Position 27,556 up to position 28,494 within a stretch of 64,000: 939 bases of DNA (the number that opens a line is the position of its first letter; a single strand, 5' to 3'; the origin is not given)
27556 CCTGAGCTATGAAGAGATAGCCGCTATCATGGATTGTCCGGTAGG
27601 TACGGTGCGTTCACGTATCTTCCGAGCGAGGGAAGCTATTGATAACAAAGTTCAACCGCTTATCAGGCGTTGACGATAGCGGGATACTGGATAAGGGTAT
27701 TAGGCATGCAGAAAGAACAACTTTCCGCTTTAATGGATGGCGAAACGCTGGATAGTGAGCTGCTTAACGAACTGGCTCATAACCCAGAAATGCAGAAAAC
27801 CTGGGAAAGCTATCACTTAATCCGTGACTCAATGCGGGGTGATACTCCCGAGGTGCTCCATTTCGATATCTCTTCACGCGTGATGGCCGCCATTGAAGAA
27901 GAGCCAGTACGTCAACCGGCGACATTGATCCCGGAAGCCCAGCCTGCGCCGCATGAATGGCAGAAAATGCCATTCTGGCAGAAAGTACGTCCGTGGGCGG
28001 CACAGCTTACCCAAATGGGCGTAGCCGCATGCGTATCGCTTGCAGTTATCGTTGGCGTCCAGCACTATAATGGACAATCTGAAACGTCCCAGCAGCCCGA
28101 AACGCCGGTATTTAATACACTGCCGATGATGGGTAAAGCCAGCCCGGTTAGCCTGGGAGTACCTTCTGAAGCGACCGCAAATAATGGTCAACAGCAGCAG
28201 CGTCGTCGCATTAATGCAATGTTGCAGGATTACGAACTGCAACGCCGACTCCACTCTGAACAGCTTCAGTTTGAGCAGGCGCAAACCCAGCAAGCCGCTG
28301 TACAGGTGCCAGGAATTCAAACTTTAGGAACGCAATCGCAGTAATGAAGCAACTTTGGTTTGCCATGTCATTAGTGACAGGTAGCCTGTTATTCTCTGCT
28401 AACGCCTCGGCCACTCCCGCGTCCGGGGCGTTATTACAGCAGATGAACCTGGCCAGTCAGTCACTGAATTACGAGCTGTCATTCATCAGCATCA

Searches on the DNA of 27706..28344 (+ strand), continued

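Call 12: search_dna_similar(query=window:27931-27979:+, collection=ecoli_genomes, mode=near, max_rows=60, rows=spread, max_evalue=0.001)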
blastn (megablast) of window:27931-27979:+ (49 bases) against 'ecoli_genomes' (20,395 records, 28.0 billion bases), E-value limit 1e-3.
Records with a match: 310; places in all: 310; records where one place covers at least 80% of the query: 310.
Genomes with a match: 310 of 5426; with a place that covers at least 80% of the query: 310. Places per genome that has any: lowest 1, median 1, highest 1. On chromosomes: 310 places; on plasmids: 0.
Best place of each record, by identity: >=99% 310.
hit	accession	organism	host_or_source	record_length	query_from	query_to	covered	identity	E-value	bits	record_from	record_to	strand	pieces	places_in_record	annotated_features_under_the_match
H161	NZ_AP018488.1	Escherichia coli O157:H7 strain PV15-279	Homo sapiens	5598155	1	49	100%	100.0%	2e-16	92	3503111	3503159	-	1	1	rseA: anti-sigma-E factor RseA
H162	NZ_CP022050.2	Escherichia coli O157 strain FDAARGOS_293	Homo sapiens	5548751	1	49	100%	100.0%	2e-16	92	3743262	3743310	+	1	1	rseA: anti-sigma-E factor RseA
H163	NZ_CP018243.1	Escherichia coli strain 350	missing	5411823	1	49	100%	100.0%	2e-16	92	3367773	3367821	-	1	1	rseA: anti-sigma-E factor RseA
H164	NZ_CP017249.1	Escherichia coli strain NADC 5570/86-24/6565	not applicable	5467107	1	49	100%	100.0%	2e-16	92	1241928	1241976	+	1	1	rseA: anti-sigma-E factor RseA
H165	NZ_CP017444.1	Escherichia coli O157:H7 strain 8368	Cattle Hide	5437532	1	49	100%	100.0%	2e-16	92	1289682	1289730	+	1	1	rseA: anti-sigma-E factor RseA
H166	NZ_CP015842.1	Escherichia coli O157:H7 strain FRIK2533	water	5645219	1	49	100%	100.0%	2e-16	92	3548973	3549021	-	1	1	rseA: anti-sigma-E factor RseA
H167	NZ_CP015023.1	Escherichia coli strain SRCC 1675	Apple cider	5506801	1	49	100%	100.0%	2e-16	92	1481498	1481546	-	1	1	rseA: anti-sigma-E factor RseA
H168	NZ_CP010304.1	Escherichia coli O157:H7 str. SS52 strain SS52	Cattle feces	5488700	1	49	100%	100.0%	2e-16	92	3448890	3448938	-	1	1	rseA: anti-sigma-E factor RseA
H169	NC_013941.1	Escherichia coli O55:H7 str. CB9615 strain CB9615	Homo sapiens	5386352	1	49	100%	100.0%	2e-16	92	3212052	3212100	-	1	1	rseA: anti-sigma-E factor RseA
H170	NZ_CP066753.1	Escherichia coli O157:H7 strain ECP19-598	missing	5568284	1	49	100%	100.0%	2e-16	92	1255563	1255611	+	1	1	rseA: anti-sigma-E factor RseA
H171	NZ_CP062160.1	Escherichia coli strain 20R2R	culture mutant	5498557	1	49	100%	100.0%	2e-16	92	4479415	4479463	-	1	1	rseA: anti-sigma-E factor RseA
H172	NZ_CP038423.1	Escherichia coli O157:H7 strain 7409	bovine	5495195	1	49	100%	100.0%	2e-16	92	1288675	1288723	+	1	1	rseA: anti-sigma-E factor RseA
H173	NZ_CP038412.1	Escherichia coli O157:H7 strain 493/89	Homo sapiens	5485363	1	49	100%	100.0%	2e-16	92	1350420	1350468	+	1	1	rseA: anti-sigma-E factor RseA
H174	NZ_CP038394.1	Escherichia coli O55:H7 strain DEC5A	Homo sapiens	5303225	1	49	100%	100.0%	2e-16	92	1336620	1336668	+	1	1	rseA: anti-sigma-E factor RseA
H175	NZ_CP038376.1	Escherichia coli O157:H7 strain F1273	beef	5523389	1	49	100%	100.0%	2e-16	92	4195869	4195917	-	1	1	rseA: anti-sigma-E factor RseA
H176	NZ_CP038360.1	Escherichia coli O157:H7 strain F7386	missing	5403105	1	49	100%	100.0%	2e-16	92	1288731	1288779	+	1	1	rseA: anti-sigma-E factor RseA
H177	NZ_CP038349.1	Escherichia coli O157:H7 strain F8952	missing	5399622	1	49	100%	100.0%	2e-16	92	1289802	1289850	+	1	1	rseA: anti-sigma-E factor RseA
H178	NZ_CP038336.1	Escherichia coli O157:H7 strain LSU61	Deer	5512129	1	49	100%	100.0%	2e-16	92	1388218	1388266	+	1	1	rseA: anti-sigma-E factor RseA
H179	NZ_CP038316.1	Escherichia coli O157:H7 strain NE92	bovine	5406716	1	49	100%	100.0%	2e-16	92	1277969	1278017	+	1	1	rseA: anti-sigma-E factor RseA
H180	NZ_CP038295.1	Escherichia coli O55:H7 strain TB182A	Homo sapiens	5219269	1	49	100%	100.0%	2e-16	92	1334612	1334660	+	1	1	rseA: anti-sigma-E factor RseA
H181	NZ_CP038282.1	Escherichia coli O157:H7 strain F8492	beef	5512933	1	49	100%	100.0%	2e-16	92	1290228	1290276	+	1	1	rseA: anti-sigma-E factor RseA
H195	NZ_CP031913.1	Escherichia coli O157:H7 strain FWSEC0004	Homo sapiens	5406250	1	49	100%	100.0%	2e-16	92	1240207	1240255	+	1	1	rseA: anti-sigma-E factor RseA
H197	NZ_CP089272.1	Escherichia coli O157:H7 strain M1300706001A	Homo sapiens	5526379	1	49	100%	100.0%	2e-16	92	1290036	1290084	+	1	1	rseA: anti-sigma-E factor RseA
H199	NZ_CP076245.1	Escherichia coli O157:H7 strain Balcarce_24.2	Rectal swab of live bovine cattle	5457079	1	49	100%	100.0%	2e-16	92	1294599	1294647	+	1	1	rseA: anti-sigma-E factor RseA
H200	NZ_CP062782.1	Escherichia coli O157:H7 strain Z869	Bovine Faeces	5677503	1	49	100%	100.0%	2e-16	92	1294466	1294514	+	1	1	rseA: anti-sigma-E factor RseA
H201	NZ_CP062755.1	Escherichia coli O157:H7 strain Z903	Bovine Faeces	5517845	1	49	100%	100.0%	2e-16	92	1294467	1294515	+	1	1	rseA: anti-sigma-E factor RseA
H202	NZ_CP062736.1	Escherichia coli O157:H7 strain Z1766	Bovine Faeces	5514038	1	49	100%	100.0%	2e-16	92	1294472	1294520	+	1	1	rseA: anti-sigma-E factor RseA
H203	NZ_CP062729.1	Escherichia coli O157:H7 strain Z1811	Bovine Faeces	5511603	1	49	100%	100.0%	2e-16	92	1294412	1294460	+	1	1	rseA: anti-sigma-E factor RseA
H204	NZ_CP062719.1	Escherichia coli O157:H7 strain Z1816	Bovine Faeces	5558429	1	49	100%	100.0%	2e-16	92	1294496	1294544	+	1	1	rseA: anti-sigma-E factor RseA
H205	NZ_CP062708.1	Escherichia coli O157:H7 strain Z1832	Bovine Faeces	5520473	1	49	100%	100.0%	2e-16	92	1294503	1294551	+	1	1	rseA: anti-sigma-E factor RseA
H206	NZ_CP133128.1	Escherichia coli O157:H7 strain PNUSAE146743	missing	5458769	1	49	100%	100.0%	2e-16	92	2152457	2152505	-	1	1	rseA: anti-sigma-E factor RseA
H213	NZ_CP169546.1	Escherichia coli O157:H7 strain AC-5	Soil from greenhouses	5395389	1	49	100%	100.0%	2e-16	92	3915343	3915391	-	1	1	rseA: anti-sigma-E factor RseA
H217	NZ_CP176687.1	Escherichia coli O157:H7 strain GTVSS-023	laboratory control strain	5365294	1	49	100%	100.0%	2e-16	92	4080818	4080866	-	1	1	rseA: anti-sigma-E factor RseA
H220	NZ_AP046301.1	Escherichia coli O157:H7 strain RIMD 0509939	Homo sapiens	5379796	1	49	100%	100.0%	2e-16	92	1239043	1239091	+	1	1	rseA: anti-sigma-E factor RseA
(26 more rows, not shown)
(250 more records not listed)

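Call 13: get_annotated_region(hit=H100, flank=1500)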
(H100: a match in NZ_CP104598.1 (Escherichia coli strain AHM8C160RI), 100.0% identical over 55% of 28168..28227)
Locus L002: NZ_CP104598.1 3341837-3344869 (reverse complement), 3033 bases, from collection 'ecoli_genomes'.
description: Escherichia coli strain AHM8C160RI chromosome, complete genome
organism: Escherichia coli strain AHM8C160RI (NCBI taxid 562)
replicon: chromosome; assembly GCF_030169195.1
host: -; source: chicken feces; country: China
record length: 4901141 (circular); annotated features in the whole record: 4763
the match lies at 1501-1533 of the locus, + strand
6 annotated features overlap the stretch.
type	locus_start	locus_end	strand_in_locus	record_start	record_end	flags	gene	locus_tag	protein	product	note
CDS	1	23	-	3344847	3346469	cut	nadB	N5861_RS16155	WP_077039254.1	L-aspartate oxidase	-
CDS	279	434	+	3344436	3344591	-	rseD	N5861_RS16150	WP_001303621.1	rpoE leader peptide RseD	-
CDS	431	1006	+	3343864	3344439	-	rpoE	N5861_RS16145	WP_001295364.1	RNA polymerase sigma factor RpoE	-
CDS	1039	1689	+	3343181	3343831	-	rseA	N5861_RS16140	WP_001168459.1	anti-sigma-E factor RseA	-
CDS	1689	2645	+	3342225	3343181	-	rseB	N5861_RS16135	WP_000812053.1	sigma-E factor regulatory protein RseB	-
CDS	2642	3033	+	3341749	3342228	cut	rseC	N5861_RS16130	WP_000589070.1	SoxR-reducing system protein RseC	-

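Call 41: get_annotated_region(hit=H38, flank=1200)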
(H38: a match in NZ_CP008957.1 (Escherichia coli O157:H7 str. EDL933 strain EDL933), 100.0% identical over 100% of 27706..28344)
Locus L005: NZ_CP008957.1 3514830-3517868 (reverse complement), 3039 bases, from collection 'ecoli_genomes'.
description: Escherichia coli O157:H7 str. EDL933 chromosome, complete genome
organism: Escherichia coli O157:H7 str. EDL933 strain EDL933 (NCBI taxid 155864)
replicon: chromosome; assembly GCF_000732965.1
host: -; source: -; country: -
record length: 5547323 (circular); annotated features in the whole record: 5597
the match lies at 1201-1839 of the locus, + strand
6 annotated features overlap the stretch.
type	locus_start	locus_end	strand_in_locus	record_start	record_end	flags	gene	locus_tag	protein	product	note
CDS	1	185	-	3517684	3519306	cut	nadB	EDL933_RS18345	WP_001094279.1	L-aspartate oxidase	-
CDS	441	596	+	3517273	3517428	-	rseD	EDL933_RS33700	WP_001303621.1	rpoE leader peptide RseD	-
CDS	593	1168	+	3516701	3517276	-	rpoE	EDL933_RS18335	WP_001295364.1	RNA polymerase sigma factor RpoE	-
CDS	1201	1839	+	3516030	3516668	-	rseA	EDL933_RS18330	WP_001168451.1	anti-sigma-E factor RseA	-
CDS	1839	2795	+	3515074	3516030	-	rseB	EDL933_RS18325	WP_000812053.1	sigma-E factor regulatory protein RseB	-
CDS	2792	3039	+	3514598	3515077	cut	rseC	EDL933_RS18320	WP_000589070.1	SoxR-reducing system protein RseC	-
